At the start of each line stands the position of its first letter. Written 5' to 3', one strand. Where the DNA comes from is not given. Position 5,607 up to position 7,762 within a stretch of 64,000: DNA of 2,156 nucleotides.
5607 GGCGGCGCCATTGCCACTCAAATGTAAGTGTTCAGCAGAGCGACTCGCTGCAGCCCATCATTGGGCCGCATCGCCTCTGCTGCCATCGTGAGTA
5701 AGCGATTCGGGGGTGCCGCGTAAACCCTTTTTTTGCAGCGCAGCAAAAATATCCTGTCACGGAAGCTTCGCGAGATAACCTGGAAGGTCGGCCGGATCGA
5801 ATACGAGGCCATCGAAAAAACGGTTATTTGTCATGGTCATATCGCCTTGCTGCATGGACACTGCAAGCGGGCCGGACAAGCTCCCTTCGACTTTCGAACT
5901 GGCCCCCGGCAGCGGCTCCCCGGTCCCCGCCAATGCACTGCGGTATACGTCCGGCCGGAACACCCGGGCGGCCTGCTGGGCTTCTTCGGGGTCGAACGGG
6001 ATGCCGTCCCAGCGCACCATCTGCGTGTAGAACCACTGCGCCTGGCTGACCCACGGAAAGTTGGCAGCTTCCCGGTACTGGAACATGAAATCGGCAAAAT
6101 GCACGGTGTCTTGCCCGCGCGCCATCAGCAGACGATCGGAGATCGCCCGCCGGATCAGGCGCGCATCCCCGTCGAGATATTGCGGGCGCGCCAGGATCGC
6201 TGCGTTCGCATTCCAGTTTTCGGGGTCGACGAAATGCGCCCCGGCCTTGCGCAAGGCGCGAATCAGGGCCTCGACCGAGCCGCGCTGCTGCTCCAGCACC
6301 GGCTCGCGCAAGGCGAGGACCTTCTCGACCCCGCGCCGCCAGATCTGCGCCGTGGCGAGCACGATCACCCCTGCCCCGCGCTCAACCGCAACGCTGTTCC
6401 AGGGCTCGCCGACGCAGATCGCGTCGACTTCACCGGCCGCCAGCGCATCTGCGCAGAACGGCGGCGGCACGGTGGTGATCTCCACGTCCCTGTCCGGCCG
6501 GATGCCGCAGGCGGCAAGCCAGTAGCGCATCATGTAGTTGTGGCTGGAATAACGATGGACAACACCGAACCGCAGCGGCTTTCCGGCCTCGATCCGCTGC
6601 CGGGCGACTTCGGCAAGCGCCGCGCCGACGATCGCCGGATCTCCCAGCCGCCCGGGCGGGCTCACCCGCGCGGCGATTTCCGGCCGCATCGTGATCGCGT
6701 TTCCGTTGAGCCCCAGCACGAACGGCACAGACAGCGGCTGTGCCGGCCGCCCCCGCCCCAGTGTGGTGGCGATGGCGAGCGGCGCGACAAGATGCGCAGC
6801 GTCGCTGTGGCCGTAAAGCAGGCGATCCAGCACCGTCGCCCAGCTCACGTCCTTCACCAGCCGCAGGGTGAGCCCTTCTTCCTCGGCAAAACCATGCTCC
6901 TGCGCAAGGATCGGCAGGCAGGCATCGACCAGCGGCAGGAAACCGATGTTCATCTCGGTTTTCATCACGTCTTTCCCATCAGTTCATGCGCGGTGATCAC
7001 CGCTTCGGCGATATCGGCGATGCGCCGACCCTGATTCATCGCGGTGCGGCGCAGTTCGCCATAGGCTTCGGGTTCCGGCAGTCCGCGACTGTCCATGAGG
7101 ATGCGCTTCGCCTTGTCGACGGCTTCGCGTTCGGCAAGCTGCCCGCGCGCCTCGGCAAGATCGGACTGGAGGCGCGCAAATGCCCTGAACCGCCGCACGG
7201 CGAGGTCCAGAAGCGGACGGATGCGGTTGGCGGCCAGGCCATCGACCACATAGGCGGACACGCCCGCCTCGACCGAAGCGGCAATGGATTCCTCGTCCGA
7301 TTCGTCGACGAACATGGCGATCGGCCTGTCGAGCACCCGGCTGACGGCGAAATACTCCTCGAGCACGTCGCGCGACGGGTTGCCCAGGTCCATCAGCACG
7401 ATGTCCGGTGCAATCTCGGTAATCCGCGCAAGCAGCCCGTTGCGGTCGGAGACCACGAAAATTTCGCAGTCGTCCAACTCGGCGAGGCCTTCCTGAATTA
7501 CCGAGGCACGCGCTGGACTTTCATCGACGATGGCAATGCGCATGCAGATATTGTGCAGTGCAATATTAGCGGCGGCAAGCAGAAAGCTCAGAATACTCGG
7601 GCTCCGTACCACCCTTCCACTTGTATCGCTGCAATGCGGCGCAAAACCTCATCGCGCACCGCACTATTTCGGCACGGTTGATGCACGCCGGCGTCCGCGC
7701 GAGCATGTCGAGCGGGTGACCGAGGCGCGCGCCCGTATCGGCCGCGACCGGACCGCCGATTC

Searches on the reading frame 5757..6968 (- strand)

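Call 8: search_protein_families(library=pfam, proteins=[window:5757-6968:-])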
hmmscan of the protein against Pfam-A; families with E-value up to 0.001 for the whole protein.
window:5757-6968:- (403 aa): 2 families
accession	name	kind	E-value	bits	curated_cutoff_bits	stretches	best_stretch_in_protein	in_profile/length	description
PF13379.11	NMT1_2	-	2.4e-64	218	24.7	1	3-259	5-251/252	NMT1-like family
PF09084.16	NMT1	-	7.1e-06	26.5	20.5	0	141-246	102-209/216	NMT1/THI5 like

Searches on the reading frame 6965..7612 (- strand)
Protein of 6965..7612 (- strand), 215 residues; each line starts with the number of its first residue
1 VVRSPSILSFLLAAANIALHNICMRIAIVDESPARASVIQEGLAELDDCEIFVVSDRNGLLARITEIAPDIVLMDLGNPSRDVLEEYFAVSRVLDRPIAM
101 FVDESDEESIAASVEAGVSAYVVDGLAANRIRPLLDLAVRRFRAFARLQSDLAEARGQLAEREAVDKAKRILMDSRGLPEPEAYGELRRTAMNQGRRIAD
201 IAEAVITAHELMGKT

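Call 8: search_protein_families(library=pfam, proteins=[window:6965-7612:-])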
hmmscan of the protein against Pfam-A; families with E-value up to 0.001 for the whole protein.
window:6965-7612:- (215 aa): 2 families
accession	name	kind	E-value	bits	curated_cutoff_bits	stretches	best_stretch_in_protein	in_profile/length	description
PF03861.19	ANTAR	-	6.3e-17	61.5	27.3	1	154-206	2-54/54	ANTAR domain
PF00072.30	Response_reg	-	4.2e-06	27.4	30.2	1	26-131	1-106/111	Response regulator receiver domain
